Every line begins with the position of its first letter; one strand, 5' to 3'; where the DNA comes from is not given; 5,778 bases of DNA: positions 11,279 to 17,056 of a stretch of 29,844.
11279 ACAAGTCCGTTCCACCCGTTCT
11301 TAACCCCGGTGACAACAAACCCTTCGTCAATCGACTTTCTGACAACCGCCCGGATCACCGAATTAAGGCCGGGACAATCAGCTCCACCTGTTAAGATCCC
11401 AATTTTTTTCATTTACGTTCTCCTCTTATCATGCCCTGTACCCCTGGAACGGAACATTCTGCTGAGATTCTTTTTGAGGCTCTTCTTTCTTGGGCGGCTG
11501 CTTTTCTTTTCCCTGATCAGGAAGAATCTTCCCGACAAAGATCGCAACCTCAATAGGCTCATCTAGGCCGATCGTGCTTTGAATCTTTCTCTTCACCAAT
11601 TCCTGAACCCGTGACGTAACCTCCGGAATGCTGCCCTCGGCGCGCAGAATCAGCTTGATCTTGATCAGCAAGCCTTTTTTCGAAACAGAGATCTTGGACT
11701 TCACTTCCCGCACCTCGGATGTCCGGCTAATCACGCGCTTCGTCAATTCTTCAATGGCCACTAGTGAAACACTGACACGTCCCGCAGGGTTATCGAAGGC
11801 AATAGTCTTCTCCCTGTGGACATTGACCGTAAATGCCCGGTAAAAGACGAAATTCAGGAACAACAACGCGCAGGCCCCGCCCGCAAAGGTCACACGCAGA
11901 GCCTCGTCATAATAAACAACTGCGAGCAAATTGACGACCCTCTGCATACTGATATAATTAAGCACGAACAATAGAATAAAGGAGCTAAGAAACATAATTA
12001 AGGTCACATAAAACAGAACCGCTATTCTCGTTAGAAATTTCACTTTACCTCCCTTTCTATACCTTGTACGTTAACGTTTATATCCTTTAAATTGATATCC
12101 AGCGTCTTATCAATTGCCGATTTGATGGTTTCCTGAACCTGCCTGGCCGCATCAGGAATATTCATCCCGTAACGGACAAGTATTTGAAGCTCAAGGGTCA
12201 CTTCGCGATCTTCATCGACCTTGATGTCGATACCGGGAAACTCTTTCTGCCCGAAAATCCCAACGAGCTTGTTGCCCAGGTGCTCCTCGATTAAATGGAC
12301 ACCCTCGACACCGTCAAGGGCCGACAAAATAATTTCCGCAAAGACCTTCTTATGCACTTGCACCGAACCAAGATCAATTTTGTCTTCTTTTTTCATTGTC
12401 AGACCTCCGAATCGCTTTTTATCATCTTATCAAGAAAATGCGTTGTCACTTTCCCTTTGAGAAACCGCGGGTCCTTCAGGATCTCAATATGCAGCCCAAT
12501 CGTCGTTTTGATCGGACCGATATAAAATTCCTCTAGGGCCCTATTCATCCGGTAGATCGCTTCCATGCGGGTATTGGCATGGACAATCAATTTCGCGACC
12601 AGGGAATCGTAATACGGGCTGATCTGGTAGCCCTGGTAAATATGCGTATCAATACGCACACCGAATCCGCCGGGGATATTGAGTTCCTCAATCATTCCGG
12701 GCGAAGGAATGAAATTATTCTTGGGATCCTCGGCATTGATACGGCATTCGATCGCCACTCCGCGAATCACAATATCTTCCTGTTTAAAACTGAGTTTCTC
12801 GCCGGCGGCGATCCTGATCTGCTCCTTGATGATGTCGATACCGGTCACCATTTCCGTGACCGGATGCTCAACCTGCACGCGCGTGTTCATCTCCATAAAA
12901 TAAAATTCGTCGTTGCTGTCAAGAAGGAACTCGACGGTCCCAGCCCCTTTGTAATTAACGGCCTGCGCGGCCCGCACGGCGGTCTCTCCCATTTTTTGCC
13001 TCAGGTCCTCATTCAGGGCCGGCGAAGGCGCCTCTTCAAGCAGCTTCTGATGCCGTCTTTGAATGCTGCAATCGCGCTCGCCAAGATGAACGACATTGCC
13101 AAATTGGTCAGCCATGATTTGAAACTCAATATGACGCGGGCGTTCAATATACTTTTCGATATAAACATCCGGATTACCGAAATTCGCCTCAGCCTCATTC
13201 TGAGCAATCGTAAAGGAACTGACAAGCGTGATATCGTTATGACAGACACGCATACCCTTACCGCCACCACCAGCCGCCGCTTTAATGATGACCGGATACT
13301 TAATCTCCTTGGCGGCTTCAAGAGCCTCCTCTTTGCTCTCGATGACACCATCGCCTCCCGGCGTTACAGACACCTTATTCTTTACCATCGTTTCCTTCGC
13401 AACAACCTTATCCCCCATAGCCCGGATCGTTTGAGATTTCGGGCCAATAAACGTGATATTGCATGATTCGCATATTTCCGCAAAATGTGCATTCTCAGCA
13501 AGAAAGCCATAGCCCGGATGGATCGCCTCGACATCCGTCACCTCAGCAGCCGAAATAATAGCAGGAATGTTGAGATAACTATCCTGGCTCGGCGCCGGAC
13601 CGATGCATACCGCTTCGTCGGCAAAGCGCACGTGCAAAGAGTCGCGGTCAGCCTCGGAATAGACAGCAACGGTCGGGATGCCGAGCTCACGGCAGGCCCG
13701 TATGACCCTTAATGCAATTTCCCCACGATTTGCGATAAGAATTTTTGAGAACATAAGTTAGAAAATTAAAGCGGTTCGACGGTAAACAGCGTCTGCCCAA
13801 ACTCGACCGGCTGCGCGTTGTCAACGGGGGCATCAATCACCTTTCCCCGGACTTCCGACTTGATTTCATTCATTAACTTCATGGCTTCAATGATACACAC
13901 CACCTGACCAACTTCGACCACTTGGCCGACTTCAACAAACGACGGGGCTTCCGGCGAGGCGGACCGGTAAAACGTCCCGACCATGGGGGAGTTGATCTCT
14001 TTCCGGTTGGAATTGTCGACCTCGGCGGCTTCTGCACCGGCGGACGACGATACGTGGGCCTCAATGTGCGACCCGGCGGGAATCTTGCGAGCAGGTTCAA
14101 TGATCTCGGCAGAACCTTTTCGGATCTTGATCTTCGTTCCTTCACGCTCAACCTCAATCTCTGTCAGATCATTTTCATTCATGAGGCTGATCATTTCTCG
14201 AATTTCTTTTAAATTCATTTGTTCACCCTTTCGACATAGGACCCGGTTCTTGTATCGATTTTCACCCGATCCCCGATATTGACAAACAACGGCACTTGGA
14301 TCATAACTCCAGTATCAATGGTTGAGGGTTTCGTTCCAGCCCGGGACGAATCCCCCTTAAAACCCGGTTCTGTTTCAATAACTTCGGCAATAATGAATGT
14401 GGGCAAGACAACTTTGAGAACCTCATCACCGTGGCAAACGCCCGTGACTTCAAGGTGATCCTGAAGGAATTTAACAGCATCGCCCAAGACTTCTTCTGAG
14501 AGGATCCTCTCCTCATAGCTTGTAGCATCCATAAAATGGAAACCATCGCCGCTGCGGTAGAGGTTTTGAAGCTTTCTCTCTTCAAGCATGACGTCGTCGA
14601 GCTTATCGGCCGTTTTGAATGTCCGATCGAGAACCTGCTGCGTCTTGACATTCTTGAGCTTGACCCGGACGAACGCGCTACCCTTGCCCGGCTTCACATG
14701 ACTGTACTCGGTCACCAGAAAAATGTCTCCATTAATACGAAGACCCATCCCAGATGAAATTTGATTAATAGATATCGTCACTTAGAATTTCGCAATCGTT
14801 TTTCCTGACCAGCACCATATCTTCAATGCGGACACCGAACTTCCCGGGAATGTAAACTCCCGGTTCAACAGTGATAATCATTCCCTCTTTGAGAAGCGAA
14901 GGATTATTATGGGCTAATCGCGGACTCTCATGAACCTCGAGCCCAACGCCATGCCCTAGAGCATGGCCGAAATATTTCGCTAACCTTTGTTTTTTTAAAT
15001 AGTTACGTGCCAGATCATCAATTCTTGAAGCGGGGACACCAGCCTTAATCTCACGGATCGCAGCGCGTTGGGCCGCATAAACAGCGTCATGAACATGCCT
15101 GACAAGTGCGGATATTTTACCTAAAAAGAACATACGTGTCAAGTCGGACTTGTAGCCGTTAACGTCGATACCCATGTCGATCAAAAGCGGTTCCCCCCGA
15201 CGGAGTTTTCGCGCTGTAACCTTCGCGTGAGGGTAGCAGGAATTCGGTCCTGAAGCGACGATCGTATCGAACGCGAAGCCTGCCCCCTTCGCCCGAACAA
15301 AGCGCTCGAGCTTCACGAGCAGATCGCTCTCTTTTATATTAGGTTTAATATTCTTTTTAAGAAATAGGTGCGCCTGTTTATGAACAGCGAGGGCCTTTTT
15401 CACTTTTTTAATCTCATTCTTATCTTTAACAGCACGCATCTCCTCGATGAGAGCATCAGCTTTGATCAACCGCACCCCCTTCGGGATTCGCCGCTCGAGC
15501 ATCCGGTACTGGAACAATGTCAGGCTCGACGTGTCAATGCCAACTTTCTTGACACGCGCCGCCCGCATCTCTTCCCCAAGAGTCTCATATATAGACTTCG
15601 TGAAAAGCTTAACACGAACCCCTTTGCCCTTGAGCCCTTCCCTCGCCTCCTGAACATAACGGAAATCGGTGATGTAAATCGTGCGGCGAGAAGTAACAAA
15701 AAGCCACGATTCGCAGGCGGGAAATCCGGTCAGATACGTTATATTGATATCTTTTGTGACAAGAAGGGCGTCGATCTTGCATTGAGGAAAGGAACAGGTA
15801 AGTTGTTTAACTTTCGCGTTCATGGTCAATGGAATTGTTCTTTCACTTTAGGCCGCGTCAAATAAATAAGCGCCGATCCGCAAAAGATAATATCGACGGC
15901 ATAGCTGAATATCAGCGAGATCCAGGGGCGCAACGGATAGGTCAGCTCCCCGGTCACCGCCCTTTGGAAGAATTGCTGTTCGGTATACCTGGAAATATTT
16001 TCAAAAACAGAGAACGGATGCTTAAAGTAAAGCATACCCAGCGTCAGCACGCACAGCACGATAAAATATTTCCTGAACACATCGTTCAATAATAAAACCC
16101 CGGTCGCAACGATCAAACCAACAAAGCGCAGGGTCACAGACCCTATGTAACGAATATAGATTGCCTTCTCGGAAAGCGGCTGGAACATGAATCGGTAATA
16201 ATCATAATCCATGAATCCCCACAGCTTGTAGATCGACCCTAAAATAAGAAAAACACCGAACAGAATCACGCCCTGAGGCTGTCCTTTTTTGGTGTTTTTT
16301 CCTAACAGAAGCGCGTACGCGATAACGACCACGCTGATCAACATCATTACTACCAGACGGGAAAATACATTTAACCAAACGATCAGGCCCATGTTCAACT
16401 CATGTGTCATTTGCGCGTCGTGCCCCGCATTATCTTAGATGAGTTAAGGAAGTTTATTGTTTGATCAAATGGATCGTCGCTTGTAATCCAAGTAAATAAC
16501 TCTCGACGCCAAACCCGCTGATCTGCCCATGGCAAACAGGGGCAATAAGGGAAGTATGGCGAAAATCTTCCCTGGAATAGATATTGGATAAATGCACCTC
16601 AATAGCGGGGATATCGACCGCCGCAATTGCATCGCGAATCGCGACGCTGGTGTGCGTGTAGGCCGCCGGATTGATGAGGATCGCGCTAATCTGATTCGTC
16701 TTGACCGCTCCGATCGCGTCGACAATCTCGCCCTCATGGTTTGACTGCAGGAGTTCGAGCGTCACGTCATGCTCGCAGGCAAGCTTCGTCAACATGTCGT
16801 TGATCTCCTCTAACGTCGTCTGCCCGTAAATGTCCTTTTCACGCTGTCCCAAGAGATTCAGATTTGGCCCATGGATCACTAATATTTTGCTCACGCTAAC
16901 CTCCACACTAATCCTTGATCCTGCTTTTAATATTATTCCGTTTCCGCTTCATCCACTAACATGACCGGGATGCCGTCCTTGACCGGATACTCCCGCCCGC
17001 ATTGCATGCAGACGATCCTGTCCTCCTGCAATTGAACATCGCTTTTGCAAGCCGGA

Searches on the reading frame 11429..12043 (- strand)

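Call 6: search_protein_families(library=pfam, proteins=[window:11429-12043:-], max_evalue=0.0001)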
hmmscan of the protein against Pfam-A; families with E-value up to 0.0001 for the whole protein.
window:11429-12043:- (204 aa): 1 family
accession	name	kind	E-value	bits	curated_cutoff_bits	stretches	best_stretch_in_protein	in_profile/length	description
PF03780.18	Asp23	-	6.2e-05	23.8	28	1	89-172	26-106/108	Asp23 family, cell envelope-related function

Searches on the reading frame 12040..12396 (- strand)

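Call 6: search_protein_families(library=pfam, proteins=[window:12040-12396:-], max_evalue=0.0001)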
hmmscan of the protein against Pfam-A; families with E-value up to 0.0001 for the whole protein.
window:12040-12396:- (118 aa): 1 family
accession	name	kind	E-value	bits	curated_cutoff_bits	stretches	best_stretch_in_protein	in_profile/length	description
PF03780.18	Asp23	-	8.9e-24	84.4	28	1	9-113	2-107/108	Asp23 family, cell envelope-related function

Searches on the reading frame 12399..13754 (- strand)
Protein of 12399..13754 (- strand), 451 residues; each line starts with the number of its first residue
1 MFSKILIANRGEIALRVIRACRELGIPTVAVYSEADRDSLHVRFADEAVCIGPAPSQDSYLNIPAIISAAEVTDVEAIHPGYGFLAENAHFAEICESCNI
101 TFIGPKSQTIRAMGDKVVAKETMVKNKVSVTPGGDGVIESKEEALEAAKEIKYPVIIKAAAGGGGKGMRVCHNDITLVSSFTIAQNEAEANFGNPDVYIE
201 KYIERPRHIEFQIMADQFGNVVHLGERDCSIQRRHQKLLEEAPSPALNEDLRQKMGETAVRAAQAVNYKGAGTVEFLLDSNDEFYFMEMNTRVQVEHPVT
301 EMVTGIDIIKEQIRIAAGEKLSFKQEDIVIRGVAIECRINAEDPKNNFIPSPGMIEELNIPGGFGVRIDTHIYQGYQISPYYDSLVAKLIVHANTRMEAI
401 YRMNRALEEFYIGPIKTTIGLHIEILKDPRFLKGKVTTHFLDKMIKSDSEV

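Call 6: search_protein_families(library=pfam, proteins=[window:12399-13754:-], max_evalue=0.0001)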
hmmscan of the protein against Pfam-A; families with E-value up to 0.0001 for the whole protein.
window:12399-13754:- (451 aa): 6 families
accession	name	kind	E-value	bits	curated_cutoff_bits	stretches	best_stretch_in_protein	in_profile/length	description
PF02786.22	CPSase_L_D2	-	6e-84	281.2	19.8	1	115-322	1-209/211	Carbamoyl-phosphate synthase L chain, ATP binding domain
PF00289.28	Biotin_carb_N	-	5.4e-48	162.5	25.5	1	1-110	1-110/110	Biotin carboxylase, N-terminal domain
PF02785.25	Biotin_carb_C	-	5.7e-41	139.4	32.4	1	336-442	1-107/108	Biotin carboxylase C-terminal domain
PF07478.18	Dala_Dala_lig_C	-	2.4e-11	43.9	24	1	141-291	25-174/204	D-ala D-ala ligase C-terminus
PF02222.28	ATP-grasp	-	8.5e-11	42.3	27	1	137-293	15-163/179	ATP-grasp domain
PF08443.16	RimK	-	2.9e-07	30.7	21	1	115-313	3-185/188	RimK-like ATP-grasp domain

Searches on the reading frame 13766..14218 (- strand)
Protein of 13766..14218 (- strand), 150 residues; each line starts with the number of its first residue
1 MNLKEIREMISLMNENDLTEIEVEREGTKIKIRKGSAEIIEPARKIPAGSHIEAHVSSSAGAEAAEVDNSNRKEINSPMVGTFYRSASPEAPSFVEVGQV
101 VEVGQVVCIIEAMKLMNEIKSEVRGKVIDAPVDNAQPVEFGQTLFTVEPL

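Call 6: search_protein_families(library=pfam, proteins=[window:13766-14218:-], max_evalue=0.0001)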
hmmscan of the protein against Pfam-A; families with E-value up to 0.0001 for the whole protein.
window:13766-14218:- (150 aa): 1 family
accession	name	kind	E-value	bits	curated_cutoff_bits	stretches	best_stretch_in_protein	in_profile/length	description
PF00364.28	Biotin_lipoyl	-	7e-20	71.1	22.1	1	73-146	1-72/73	Biotin-requiring enzyme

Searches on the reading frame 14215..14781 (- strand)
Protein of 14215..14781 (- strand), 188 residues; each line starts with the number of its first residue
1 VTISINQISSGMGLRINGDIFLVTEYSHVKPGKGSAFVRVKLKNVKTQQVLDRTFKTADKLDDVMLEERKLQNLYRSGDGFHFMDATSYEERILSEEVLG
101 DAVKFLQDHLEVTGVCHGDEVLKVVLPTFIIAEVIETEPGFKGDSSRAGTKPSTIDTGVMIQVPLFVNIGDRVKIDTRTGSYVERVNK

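Call 6: search_protein_families(library=pfam, proteins=[window:14215-14781:-], max_evalue=0.0001)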
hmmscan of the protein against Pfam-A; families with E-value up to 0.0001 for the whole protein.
window:14215-14781:- (188 aa): 3 families
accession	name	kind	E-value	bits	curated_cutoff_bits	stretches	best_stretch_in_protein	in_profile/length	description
PF09285.17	Elong-fact-P_C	-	5.3e-24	84.1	25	1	132-185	3-56/56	Elongation factor P, C-terminal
PF08207.18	EFP_N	-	4.2e-22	78.4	23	1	4-61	1-58/58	Elongation factor P (EF-P) KOW-like domain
PF01132.26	EFP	-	4.6e-14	52.5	27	1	69-122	1-54/54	Elongation factor P (EF-P) OB domain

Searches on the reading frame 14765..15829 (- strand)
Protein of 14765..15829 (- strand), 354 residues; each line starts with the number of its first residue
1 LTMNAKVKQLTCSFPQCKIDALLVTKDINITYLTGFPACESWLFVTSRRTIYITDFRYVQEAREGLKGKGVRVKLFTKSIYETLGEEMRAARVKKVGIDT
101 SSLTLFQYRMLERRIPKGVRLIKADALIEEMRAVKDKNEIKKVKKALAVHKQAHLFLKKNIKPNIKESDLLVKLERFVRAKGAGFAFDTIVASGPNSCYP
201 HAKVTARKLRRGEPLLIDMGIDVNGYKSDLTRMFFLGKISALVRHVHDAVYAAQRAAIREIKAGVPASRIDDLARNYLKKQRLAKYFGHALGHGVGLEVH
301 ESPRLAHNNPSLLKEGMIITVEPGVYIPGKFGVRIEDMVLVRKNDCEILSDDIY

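Call 6: search_protein_families(library=pfam, proteins=[window:14765-15829:-], max_evalue=0.0001)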
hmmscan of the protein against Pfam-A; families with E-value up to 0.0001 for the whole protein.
window:14765-15829:- (354 aa): 3 families
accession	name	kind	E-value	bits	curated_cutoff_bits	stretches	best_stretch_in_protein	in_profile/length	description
PF00557.29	Peptidase_M24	-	1.2e-64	218.4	23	1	142-342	2-207/208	Metallopeptidase family M24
PF01321.24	Creatinase_N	-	2.4e-19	70.6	22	1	18-134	13-128/128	Creatinase/Prolidase N-terminal domain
PF16189.11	Creatinase_N_2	-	5.3e-05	23.8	29.7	0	36-139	63-161/161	Creatinase/Prolidase N-terminal domain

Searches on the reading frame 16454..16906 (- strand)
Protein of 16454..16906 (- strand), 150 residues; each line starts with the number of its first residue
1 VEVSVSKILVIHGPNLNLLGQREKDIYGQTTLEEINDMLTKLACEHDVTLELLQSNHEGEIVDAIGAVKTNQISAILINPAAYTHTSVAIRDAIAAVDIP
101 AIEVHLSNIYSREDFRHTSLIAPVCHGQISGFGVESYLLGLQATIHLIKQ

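Call 6: search_protein_families(library=pfam, proteins=[window:16454-16906:-], max_evalue=0.0001)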
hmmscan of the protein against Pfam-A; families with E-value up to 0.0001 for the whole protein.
window:16454-16906:- (150 aa): 1 family
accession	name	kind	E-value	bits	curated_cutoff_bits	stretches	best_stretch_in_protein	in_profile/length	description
PF01220.24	DHquinase_II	-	7.2e-60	201.1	23.3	1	7-144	1-137/138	Dehydroquinase class II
